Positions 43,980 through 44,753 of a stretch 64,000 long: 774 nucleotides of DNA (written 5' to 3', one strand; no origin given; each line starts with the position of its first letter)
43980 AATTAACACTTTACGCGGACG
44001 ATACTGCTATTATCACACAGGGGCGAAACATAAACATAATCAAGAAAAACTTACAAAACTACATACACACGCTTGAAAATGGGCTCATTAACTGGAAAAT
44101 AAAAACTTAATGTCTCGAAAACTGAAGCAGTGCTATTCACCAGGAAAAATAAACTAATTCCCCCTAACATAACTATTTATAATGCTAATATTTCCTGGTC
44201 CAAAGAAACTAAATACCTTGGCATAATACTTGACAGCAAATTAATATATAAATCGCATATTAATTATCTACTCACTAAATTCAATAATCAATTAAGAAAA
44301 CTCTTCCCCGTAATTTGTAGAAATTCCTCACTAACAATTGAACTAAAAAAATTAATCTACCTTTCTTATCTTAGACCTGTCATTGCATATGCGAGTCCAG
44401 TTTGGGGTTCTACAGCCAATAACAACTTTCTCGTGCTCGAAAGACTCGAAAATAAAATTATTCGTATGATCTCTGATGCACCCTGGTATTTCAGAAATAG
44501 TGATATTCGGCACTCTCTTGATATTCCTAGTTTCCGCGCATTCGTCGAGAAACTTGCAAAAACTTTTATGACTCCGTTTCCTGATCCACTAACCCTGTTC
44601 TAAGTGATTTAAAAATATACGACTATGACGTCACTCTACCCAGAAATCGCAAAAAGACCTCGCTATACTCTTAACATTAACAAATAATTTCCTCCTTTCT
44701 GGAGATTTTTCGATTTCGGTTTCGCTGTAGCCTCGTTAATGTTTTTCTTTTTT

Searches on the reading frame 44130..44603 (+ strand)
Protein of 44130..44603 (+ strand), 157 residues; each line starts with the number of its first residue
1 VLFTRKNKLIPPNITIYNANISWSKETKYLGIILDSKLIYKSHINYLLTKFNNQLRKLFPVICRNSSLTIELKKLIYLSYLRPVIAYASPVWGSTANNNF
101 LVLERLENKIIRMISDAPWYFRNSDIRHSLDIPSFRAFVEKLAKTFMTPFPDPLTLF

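Call 15: search_protein_families(library=pfam, proteins=[window:44130-44603:+], max_evalue=0.01)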
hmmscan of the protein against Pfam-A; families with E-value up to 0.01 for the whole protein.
window:44130-44603:+ (157 aa): 1 family
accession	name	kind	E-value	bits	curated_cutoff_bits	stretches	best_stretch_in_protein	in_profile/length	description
PF14947.12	HTH_45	-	0.00014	22.2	25.5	1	16-51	26-61/77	Winged helix-turn-helix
